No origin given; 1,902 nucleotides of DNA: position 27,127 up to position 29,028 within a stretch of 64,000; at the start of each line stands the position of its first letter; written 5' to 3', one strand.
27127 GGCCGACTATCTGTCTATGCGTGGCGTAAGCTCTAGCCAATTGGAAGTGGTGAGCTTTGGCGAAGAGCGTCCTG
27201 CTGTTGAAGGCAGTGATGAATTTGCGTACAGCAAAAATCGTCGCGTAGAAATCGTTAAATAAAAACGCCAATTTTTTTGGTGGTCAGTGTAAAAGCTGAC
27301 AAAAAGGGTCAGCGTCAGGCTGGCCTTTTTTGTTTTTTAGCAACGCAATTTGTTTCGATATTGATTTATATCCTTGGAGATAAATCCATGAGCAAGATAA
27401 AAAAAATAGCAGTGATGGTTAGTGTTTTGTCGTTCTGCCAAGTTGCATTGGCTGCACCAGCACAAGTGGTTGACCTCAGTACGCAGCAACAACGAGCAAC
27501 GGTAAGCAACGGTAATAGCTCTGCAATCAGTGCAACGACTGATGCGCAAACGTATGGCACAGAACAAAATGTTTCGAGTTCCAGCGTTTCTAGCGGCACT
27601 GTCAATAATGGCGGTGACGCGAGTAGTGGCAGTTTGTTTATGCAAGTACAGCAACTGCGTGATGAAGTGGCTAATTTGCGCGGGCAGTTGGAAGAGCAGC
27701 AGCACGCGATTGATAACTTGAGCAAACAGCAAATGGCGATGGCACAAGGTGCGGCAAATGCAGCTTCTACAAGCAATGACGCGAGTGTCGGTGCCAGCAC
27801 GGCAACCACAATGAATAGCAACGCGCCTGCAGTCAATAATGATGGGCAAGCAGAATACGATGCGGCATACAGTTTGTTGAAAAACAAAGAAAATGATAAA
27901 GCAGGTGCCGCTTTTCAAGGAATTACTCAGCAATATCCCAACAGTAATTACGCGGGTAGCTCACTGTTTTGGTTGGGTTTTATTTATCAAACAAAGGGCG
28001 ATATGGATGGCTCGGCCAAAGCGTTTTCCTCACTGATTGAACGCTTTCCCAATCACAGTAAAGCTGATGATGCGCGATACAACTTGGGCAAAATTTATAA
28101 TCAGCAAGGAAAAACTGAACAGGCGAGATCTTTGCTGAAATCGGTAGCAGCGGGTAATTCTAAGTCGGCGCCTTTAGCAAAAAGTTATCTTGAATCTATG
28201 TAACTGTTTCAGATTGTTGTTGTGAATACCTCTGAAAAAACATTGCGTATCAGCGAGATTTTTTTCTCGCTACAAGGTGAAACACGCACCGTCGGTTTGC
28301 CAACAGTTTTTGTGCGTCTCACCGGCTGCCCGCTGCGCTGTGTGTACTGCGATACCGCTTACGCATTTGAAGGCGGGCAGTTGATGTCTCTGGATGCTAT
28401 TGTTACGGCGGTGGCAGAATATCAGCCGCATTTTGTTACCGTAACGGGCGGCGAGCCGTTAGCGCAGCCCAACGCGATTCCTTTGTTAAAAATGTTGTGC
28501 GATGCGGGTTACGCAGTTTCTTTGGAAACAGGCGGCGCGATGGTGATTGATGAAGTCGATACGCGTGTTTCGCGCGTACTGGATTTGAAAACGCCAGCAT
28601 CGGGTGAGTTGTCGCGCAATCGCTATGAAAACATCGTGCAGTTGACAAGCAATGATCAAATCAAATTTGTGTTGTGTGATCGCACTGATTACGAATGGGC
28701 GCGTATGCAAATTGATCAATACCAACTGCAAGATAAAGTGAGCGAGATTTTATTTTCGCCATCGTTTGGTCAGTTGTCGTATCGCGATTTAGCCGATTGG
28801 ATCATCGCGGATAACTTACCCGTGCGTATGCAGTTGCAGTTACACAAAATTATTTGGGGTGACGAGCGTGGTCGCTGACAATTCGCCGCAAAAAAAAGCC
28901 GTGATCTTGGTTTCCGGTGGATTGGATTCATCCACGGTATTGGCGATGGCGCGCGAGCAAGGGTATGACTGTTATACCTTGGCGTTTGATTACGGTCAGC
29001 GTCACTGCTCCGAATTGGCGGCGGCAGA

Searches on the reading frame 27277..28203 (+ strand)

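Call 60: search_protein_families(library=pfam, proteins=[window:27277-28203:+], max_evalue=0.0001)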
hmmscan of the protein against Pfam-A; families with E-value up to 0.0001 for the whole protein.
window:27277-28203:+ (308 aa): 11 families
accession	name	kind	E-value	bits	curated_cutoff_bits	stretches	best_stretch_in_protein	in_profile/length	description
PF13174.12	TPR_6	-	2.8e-17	62.5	26.3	0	229-260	2-33/33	Tetratricopeptide repeat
PF14559.12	TPR_19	-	7.9e-09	36.2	25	1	241-297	5-58/68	Tetratricopeptide repeat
PF16331.10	TolA_bind_tri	-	1.4e-08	35.1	30.1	1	120-155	23-58/76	TolA binding protein trimerisation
PF13432.12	TPR_16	-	1.6e-08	35.3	32.7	0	239-292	9-59/65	Tetratricopeptide repeat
PF13181.12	TPR_8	-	7.1e-08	32.5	25.7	0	265-288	2-25/34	Tetratricopeptide repeat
PF07719.23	TPR_2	-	7.8e-07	29.2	27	0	229-260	3-34/34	Tetratricopeptide repeat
PF13424.12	TPR_12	-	1.2e-06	29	30.1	1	229-290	5-71/77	Tetratricopeptide repeat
PF09976.15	TPR_21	-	1.8e-06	28.2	25.5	1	191-291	40-140/193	Tetratricopeptide repeat-like domain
PF13525.12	YfiO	-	2.6e-06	27.8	25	1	192-281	7-96/203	Outer membrane lipoprotein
PF13428.12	TPR_14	-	3.6e-06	27.6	23.5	0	265-296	2-33/44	Tetratricopeptide repeat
PF00515.34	TPR_1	-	4.2e-06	26.8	27.8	0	265-283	2-20/34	Tetratricopeptide repeat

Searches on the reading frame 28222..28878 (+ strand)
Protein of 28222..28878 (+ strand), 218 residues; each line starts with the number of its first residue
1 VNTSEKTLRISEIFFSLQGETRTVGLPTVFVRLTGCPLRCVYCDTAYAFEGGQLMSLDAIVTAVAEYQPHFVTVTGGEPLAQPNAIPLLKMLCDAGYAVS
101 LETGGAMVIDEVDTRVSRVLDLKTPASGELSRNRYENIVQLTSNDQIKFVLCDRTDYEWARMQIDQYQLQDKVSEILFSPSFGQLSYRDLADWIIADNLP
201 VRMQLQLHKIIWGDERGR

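Call 60: search_protein_families(library=pfam, proteins=[window:28222-28878:+], max_evalue=0.0001)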
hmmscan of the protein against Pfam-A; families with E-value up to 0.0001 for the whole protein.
window:28222-28878:+ (218 aa): 1 family
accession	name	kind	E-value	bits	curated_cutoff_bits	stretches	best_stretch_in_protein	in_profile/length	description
PF04055.27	Radical_SAM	-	6.4e-13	49.6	29.5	1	34-111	5-93/166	Radical SAM superfamily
